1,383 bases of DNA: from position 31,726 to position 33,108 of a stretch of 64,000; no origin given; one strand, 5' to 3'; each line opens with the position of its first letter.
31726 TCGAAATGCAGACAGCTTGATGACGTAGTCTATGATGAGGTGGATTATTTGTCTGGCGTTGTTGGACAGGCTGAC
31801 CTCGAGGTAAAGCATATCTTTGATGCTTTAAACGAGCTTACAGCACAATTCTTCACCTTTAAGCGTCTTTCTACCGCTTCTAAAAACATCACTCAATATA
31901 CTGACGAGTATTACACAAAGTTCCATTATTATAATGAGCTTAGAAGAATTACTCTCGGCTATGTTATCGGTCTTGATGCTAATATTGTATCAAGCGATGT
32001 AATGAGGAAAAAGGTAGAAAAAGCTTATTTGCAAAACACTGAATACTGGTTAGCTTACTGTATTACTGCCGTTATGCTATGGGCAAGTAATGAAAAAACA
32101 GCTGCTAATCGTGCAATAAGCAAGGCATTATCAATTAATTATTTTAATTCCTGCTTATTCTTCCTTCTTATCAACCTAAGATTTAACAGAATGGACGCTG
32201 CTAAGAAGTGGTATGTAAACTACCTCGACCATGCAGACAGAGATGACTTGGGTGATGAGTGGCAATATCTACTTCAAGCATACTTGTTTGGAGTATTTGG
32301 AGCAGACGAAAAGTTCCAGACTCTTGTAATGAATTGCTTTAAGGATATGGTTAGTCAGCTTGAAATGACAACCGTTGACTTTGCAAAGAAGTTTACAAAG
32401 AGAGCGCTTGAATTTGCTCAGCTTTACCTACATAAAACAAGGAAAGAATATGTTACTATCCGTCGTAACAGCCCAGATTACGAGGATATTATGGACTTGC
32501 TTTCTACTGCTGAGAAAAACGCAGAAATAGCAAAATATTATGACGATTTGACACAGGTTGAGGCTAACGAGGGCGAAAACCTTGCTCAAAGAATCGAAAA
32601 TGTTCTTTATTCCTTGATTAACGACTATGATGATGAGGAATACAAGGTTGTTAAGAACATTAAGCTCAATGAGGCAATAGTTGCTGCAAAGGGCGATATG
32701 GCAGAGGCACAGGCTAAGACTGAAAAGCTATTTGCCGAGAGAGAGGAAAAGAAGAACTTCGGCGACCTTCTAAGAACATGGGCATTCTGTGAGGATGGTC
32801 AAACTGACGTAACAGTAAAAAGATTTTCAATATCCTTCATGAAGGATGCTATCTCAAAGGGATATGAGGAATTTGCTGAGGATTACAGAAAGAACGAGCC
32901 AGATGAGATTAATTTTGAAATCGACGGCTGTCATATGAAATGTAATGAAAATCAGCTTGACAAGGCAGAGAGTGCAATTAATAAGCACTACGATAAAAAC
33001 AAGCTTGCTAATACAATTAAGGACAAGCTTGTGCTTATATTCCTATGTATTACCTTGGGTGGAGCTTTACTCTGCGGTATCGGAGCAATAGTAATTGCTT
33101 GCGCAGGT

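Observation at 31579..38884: Triplicated coiled-coil / TM-hairpin protein family (C, D, H) with a conserved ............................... core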

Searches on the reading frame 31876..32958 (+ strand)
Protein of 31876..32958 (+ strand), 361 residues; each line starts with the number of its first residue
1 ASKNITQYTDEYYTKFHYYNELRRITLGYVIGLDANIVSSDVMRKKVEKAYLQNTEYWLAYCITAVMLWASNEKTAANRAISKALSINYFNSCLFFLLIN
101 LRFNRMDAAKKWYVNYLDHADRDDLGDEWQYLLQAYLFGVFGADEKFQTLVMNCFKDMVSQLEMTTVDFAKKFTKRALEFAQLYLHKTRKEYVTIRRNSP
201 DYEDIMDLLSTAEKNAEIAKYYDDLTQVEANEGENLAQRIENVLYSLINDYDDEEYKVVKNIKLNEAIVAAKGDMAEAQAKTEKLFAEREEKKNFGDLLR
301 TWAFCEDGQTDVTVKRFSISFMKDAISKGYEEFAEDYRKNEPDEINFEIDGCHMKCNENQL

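Call 105: predict_structure(alignment_id=A7)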
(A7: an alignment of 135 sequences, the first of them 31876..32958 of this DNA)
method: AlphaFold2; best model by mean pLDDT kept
length: 361 residues; sequences in the alignment: 135
mean_pLDDT: 95.4   pTM: 0.91
mean pLDDT of the five models: 95.4, 95.2, 95.1, 94.5, 94.2
residues with pLDDT >= 90: 339; 70-90: 22; 50-70: 0; < 50: 0
segments of 3 or more residues with pLDDT < 50: none
pLDDT, mean of each block of 10 residues (from residue 1): 97 97 97 87 95 97 97 97 98 98 97 98 96 97 96 95 90 96 96 96 96 97 92 88 97 95 96 95 91 96 93 96 97 98 96 94 80
secondary structure, 60 per line:
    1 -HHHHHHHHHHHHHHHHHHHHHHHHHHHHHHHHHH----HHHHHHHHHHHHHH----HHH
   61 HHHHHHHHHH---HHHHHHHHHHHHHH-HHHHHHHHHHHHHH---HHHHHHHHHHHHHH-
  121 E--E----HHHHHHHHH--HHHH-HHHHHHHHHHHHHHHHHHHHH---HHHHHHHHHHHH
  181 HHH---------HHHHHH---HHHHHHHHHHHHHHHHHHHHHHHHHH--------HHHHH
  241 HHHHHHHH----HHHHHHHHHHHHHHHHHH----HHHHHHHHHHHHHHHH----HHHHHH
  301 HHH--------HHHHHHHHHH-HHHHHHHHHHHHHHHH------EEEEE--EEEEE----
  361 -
elements in order: H2-35 H40-53 H58-70 H74-87 H89-102 H106-119 H129-137 H140-143 H145-165 H169-183 H193-198 H202-227 H236-248 H253-270 H275-290 H295-303 H312-321 H323-338 E345-349 E352-356

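Call 107: fold_search(model_id=the predicted structure, library=pdb)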
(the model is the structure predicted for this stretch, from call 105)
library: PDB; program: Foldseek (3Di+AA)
matches with E <= 10: 602; with E <= 0.001: 0
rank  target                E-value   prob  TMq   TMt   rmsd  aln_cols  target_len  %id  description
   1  9ijj_l                8.4e-02  0.72  0.23  0.12  24.1       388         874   13  In situ structure of the central apparatus in mouse sperm axoneme. (released 2025-06-04)
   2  3ieg_A                1.9e-01  0.33  0.18  0.18  25.9       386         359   12  Crystal Structure of P58(IPK) TPR Domain at 2.5 A (released 2010-03-31)
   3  5l9t_Y                1.9e-01  0.33  0.19  0.17  22.9       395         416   10  Model of human Anaphase-promoting complex/Cyclosome (APC/C-CDH1) with E2 UBE2S poised for polyubiquitination where UBE (released 2016-10-26)
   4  7y4i_A                2.0e-01  0.47  0.21  0.11  21.9       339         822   13  Crystal structure of SPINDLY in complex with GDP (released 2022-12-07)
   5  8dtf_A                2.0e-01  0.41  0.20  0.11  22.7       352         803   14  Cryo-EM structure of the full length Arabidopsis SPY with complete TPRs (released 2023-03-08)
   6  4ayt                  2.1e-01  0.10  0.11  0.08  26.7       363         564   11  STRUCTURE OF THE HUMAN MITOCHONDRIAL ABC TRANSPORTER, ABCB10 (released 2012-07-11)
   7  5l9u_Y                2.2e-01  0.30  0.19  0.18  22.9       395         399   10  Model of human Anaphase-promoting complex/Cyclosome (APC/C-CDH1) with a cross linked Ubiquitin variant-substrate-UBE2C (released 2016-09-14)
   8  9ijj_k                2.6e-01  0.51  0.23  0.12  23.9       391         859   12  In situ structure of the central apparatus in mouse sperm axoneme. (released 2025-06-04)
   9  9bd6_A                2.9e-01  0.08  0.12  0.08  26.6       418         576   11  PaMsbA in an occluded, outward conformation (released 2025-09-03)
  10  2y4t_B                3.0e-01  0.28  0.18  0.16  21.8       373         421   13  Crystal structure of the human co-chaperone P58(IPK) (released 2011-08-10)
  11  2vq2                  3.1e-01  0.77  0.23  0.34  16.1       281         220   13  Crystal structure of PilW, widely conserved type IV pilus biogenesis factor (released 2008-05-27)
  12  5nnr_D                3.6e-01  0.28  0.21  0.13  29.4       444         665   10  Structure of Naa15/Naa10 bound to HypK-THB (released 2017-06-14)
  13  9f1b_DB               3.7e-01  0.21  0.19  0.10  25.0       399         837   12  Mammalian ternary complex of a translating 80S ribosome, NAC and NatA/E (released 2024-08-21)
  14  7o9w_A                3.9e-01  0.06  0.10  0.05  27.0       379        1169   13  Encequidar-bound human P-glycoprotein in complex with UIC2-Fab (released 2022-01-12)
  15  3vtx_B                4.1e-01  0.90  0.22  0.38  10.3       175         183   16  Crystal structure of MamA protein (released 2012-10-31)
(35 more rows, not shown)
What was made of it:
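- On TPR repeat proteins: Foldseek finds local resemblance of about 175 residues to MamA, PilW, OGT and NlpI (probability 0.66-0.92) but with E>=0.3 and rmsd 9-19 A (call 107).
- Closest known: Tripartite alpha-pore-forming toxins of the ClyA family. Different: The central domain is unrelated (call 107).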
